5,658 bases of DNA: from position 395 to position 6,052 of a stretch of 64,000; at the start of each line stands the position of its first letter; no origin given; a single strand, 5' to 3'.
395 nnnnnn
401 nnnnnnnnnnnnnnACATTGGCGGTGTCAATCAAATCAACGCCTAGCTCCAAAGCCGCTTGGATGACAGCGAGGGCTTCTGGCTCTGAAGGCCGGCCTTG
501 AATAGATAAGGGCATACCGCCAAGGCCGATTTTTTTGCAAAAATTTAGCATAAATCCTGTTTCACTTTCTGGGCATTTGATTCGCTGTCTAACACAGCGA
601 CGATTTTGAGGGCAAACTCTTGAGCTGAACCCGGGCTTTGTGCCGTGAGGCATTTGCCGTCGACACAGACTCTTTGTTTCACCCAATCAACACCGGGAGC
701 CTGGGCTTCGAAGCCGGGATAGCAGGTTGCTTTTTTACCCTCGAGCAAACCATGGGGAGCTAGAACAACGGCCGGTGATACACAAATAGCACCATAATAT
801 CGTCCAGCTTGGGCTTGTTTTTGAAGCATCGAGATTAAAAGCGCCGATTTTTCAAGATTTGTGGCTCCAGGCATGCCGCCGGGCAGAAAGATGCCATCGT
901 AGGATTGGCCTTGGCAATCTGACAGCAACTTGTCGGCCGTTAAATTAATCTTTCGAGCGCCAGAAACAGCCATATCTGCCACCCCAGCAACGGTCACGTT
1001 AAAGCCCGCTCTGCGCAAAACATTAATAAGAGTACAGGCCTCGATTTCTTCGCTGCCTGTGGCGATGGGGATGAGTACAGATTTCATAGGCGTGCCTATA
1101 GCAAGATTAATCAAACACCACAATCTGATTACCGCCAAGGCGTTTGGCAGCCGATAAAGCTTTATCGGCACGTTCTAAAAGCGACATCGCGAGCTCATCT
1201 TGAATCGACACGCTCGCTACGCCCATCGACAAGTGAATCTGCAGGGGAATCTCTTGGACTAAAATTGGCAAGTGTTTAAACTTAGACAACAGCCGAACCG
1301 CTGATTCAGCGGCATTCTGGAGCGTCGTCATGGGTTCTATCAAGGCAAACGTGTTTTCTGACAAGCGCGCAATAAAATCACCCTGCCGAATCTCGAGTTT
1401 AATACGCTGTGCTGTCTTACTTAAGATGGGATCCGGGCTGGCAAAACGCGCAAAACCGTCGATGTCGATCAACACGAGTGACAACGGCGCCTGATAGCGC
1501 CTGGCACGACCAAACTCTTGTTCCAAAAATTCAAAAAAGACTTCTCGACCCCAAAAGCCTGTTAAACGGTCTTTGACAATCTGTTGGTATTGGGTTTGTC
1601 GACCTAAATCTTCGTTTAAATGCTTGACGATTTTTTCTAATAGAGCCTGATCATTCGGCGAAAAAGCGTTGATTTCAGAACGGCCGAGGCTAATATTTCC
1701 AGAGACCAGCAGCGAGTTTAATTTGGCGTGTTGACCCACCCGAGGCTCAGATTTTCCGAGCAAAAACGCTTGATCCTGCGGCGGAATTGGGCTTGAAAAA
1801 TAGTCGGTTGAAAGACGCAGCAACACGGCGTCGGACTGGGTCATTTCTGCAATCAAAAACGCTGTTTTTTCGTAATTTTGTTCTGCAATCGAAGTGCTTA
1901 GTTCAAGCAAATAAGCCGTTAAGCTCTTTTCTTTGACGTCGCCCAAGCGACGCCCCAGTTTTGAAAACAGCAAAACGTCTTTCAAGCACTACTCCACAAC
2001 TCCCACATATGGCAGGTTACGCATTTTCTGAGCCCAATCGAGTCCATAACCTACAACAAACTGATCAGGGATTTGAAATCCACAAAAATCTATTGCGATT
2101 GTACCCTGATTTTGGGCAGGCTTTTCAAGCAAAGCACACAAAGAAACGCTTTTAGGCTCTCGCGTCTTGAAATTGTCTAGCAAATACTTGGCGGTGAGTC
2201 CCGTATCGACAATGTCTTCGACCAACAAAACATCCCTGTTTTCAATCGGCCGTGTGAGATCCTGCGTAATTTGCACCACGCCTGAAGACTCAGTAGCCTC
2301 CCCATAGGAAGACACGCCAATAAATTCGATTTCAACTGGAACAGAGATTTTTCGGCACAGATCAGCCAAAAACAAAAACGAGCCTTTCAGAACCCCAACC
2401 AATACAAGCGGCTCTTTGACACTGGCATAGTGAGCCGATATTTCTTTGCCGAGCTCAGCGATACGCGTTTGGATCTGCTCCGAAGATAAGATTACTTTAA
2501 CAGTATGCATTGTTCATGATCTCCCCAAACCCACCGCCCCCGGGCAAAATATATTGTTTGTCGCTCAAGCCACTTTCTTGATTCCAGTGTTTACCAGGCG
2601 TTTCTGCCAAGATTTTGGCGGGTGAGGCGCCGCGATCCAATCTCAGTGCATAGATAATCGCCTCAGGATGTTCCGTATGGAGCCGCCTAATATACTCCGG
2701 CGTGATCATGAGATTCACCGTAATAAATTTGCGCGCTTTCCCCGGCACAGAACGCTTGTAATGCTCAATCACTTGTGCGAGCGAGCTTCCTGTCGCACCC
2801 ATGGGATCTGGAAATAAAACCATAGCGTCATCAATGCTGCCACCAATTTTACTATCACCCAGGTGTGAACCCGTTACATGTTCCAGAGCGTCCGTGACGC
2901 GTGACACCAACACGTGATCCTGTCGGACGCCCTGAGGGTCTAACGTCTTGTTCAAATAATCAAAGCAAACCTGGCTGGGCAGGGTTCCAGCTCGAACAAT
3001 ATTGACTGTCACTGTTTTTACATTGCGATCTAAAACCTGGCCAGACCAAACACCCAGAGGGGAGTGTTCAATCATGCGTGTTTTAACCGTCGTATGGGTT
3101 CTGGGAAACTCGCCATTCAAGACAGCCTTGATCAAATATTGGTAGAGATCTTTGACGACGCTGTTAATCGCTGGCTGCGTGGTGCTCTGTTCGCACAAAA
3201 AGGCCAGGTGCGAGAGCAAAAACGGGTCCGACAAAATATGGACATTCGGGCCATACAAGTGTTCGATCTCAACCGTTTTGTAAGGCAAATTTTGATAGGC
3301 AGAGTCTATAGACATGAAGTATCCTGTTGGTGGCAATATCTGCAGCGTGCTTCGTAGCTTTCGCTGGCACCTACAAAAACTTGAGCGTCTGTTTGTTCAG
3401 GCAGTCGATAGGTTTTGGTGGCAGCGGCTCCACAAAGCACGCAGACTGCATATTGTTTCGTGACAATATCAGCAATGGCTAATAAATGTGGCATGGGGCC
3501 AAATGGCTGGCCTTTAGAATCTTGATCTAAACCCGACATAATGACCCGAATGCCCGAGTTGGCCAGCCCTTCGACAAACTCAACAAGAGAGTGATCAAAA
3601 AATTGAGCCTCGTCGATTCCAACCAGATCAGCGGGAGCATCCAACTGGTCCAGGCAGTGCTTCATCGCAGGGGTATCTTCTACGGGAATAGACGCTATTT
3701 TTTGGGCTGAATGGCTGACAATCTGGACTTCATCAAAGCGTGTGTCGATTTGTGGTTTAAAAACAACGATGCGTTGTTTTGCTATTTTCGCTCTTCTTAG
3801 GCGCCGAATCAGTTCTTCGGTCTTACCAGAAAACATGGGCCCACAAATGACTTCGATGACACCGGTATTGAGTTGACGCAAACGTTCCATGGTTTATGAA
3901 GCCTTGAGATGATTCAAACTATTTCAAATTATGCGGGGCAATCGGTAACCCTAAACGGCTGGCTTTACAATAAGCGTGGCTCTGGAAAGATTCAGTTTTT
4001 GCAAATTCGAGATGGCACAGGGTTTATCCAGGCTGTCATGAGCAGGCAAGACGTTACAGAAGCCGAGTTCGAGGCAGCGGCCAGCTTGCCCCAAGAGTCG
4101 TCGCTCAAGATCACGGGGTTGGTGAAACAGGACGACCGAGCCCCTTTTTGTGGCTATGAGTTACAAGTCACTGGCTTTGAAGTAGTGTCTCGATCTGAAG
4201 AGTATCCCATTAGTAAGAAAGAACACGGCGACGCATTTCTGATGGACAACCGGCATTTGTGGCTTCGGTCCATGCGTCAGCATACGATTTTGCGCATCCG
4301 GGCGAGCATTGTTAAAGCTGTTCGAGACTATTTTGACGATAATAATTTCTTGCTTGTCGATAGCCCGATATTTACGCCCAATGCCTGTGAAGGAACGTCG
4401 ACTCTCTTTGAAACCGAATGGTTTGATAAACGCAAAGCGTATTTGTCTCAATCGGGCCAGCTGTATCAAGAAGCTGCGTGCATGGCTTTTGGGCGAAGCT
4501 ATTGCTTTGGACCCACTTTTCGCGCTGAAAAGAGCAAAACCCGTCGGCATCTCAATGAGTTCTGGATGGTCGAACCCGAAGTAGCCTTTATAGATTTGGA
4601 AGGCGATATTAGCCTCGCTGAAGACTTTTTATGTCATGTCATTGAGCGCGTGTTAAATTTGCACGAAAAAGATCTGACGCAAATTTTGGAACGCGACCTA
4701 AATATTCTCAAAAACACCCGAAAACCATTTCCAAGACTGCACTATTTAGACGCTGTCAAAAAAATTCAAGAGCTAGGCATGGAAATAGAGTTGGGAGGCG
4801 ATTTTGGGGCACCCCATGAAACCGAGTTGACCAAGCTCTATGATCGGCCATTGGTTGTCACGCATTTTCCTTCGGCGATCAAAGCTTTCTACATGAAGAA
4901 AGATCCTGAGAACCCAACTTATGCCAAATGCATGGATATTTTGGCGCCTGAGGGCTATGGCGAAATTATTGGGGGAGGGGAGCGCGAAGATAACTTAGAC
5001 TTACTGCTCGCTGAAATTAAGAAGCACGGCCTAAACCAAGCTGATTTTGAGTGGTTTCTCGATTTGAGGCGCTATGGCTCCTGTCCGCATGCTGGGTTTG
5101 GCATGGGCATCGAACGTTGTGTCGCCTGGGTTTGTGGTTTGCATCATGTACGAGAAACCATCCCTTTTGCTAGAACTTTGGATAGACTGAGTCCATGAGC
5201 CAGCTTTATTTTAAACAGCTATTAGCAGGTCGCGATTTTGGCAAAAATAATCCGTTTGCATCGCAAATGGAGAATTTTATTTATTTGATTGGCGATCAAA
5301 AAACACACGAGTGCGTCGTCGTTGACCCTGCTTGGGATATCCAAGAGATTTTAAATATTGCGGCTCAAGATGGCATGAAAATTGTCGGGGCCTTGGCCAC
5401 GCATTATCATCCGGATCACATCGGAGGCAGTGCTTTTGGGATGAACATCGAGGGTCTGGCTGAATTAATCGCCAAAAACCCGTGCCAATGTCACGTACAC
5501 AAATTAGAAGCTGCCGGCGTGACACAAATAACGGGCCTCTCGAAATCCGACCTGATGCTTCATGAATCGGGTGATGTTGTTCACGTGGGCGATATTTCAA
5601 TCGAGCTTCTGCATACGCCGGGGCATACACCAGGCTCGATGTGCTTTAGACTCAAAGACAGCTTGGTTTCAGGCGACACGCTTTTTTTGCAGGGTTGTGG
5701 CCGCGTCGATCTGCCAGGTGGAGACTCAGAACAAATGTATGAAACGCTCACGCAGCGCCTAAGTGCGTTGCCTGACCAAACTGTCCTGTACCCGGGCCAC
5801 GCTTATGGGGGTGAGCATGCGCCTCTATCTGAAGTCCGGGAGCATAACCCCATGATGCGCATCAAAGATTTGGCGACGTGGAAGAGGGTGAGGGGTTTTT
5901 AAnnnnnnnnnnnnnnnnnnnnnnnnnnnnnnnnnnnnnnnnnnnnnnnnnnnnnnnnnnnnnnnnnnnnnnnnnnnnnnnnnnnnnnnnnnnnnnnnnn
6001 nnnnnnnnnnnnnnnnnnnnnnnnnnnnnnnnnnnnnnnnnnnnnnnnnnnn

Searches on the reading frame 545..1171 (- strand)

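Call 54: search_protein_families(library=pfam, proteins=[window:545-1171:-], max_evalue=0.00001)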
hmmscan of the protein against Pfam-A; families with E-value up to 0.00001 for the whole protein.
window:545-1171:- (208 aa): 1 family
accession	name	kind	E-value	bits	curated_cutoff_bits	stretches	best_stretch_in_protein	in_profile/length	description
PF01965.30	DJ-1_PfpI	-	4.7e-43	147.3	26.6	1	30-192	1-164/165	DJ-1/PfpI family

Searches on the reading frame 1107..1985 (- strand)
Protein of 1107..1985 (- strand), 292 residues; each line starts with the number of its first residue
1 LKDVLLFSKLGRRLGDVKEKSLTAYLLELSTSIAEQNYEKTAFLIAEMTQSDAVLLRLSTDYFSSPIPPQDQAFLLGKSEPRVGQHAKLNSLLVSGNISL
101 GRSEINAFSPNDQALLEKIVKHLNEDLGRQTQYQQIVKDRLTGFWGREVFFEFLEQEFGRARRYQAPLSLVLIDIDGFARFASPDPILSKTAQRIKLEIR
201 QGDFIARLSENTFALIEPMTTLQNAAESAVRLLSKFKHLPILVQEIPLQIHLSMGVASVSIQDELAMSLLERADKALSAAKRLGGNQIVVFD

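Call 54: search_protein_families(library=pfam, proteins=[window:1107-1985:-], max_evalue=0.00001)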
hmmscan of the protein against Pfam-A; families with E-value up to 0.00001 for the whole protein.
window:1107-1985:- (292 aa): 2 families
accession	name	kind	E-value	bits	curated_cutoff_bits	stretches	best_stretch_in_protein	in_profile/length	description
PF00990.26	GGDEF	-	7.6e-26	91.2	23.8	1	138-287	3-161/161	Diguanylate cyclase, GGDEF domain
PF24898.2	GGDEF_GdpP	-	2.4e-06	28.3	30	1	204-291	39-119/126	Cyclic-di-AMP phosphodiesterase GdpP-like, GGDEF domain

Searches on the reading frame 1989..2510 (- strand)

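Call 54: search_protein_families(library=pfam, proteins=[window:1989-2510:-], max_evalue=0.00001)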
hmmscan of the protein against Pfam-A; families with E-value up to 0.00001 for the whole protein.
window:1989-2510:- (173 aa): 1 family
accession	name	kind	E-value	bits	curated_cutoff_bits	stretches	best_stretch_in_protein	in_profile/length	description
PF00156.33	Pribosyltran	-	4.5e-23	81.7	26.3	1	9-158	7-156/158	Phosphoribosyl transferase domain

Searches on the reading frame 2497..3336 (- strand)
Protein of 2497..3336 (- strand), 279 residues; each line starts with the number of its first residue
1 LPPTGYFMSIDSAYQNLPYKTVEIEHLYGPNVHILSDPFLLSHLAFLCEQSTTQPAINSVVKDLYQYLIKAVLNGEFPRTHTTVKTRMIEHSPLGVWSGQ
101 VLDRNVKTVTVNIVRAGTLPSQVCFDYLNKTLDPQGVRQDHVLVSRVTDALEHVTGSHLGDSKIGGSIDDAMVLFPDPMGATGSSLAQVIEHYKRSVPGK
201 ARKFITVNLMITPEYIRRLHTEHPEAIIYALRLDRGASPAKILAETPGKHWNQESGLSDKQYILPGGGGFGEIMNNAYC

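Call 54: search_protein_families(library=pfam, proteins=[window:2497-3336:-], max_evalue=0.00001)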
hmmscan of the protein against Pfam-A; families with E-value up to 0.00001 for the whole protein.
window:2497-3336:- (279 aa): 1 family
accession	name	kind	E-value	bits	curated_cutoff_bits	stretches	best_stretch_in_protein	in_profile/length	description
PF14681.12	UPRTase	-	1.6e-15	57.6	27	1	36-239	3-188/206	Uracil phosphoribosyltransferase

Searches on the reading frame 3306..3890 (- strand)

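Call 54: search_protein_families(library=pfam, proteins=[window:3306-3890:-], max_evalue=0.00001)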
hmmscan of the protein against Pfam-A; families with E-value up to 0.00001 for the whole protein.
window:3306-3890:- (194 aa): 1 family
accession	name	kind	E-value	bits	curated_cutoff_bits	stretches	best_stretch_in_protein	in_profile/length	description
PF00265.24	TK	-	2.5e-48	164.7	20.6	1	10-187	1-176/176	Thymidine kinase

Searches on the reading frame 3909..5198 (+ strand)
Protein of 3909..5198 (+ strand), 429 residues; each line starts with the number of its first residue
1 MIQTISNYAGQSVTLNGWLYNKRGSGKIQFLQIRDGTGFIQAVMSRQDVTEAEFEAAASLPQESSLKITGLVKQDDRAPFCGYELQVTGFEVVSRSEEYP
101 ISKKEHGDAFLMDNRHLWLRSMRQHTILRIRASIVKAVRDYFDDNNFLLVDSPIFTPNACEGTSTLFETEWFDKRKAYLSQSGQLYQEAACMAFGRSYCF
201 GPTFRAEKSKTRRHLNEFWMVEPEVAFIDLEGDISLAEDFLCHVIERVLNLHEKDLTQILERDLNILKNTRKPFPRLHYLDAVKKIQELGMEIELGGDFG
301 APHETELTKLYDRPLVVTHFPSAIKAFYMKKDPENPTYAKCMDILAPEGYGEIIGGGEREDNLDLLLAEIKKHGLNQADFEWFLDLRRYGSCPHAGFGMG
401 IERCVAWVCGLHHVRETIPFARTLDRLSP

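Call 54: search_protein_families(library=pfam, proteins=[window:3909-5198:+], max_evalue=0.00001)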
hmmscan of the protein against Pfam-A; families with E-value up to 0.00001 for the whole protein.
window:3909-5198:+ (429 aa): 2 families
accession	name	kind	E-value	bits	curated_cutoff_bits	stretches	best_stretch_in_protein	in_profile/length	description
PF00152.25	tRNA-synt_2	-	2.8e-69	234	25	1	111-423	5-307/308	tRNA synthetases class II (D, K and N)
PF01336.31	tRNA_anti-codon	-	2.6e-15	56.6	27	1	13-93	1-75/75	OB-fold nucleic acid binding domain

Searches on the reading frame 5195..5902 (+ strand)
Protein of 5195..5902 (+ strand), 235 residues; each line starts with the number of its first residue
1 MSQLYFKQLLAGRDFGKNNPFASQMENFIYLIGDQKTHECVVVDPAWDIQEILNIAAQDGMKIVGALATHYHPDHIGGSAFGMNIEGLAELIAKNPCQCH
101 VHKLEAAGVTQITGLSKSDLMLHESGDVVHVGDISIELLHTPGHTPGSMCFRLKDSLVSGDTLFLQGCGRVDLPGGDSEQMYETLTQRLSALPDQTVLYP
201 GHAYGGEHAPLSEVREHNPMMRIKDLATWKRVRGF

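Call 54: search_protein_families(library=pfam, proteins=[window:5195-5902:+], max_evalue=0.00001)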
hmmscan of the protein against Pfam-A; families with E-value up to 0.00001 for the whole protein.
window:5195-5902:+ (235 aa): 1 family
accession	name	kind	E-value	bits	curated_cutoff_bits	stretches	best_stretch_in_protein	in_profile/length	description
PF00753.33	Lactamase_B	-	6.3e-17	62.6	22.7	1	29-202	8-196/196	Metallo-beta-lactamase superfamily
